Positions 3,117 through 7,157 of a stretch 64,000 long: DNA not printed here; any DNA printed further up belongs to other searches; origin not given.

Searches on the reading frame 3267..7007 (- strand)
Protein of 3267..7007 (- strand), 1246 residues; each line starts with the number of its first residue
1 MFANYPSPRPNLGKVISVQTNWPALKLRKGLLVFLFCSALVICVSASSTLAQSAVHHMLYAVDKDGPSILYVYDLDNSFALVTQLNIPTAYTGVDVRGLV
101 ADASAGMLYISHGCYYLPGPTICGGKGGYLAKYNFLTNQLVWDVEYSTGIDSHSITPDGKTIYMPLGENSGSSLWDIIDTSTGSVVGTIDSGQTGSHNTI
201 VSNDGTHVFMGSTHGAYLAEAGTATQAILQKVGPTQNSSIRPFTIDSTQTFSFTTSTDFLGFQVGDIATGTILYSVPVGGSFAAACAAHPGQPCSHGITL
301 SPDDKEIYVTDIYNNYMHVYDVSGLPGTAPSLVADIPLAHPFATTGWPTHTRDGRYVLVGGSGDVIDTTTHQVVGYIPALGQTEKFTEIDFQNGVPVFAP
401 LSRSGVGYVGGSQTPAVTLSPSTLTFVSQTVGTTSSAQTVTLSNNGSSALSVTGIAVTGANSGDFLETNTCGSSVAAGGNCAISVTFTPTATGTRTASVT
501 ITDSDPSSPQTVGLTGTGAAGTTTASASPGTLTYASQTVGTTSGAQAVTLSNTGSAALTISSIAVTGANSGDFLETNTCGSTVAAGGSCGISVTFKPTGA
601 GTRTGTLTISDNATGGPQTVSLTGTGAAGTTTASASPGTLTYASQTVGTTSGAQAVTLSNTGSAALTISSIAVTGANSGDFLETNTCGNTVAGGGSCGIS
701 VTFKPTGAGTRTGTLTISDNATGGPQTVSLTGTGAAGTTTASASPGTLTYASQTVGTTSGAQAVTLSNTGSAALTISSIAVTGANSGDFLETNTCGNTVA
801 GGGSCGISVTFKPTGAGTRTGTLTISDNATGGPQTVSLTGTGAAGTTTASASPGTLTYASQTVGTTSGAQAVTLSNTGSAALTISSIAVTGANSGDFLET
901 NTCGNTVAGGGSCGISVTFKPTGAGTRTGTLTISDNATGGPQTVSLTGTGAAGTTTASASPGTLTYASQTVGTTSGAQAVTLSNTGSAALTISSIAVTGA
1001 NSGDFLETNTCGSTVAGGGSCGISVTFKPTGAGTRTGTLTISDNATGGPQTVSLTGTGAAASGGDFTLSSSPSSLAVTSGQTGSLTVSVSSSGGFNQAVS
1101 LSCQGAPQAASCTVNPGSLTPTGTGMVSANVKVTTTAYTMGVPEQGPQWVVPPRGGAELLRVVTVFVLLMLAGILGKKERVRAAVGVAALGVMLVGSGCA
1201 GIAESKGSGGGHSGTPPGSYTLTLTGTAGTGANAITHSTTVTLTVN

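Call 32: search_protein_families(library=pfam, proteins=[window:3267-7007:-], max_evalue=0.0001)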
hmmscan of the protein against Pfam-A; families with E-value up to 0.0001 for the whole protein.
window:3267-7007:- (1246 aa): 9 families
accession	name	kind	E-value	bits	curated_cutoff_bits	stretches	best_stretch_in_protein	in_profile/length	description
PF15780.11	ASH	-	1.6e-54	182.6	27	6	416-510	2-97/98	Abnormal spindle-like microcephaly-assoc'd, ASPM-SPD-2-Hydin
PF22073.2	Cep192_D4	-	4.1e-50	169.1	35.5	6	415-518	2-111/112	Cep192 domain 4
PF22544.2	HYDIN_VesB_CFA65-like_Ig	-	3.5e-38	130.3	25.5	6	544-624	21-99/100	HYDIN/CFA65/VesB-like, Ig-like domain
PF24507.1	Ig_CFAP65_4th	-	8.2e-31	106.7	27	0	549-626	3-76/76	CFAP65, fourth Ig-like domain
PF07610.17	DUF1573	-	7.3e-27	93.7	26.1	0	547-625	22-97/98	Protein of unknown function (DUF1573)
PF12371.14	TMEM131_like_N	-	2.9e-21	75.9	28.8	0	417-501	1-82/84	Transmembrane protein 131-like N-terminal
PF22067.2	Cep192_D3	-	4.2e-12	46.5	27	0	425-510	10-90/99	Cep192 domain 3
PF04314.18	PCuAC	-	1.3e-05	25.4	29.4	0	647-686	11-50/109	Copper chaperone PCu(A)C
PF21821.3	Dit_like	-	8.1e-05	23.2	24.2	0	608-628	25-45/127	Dit-like phage tail protein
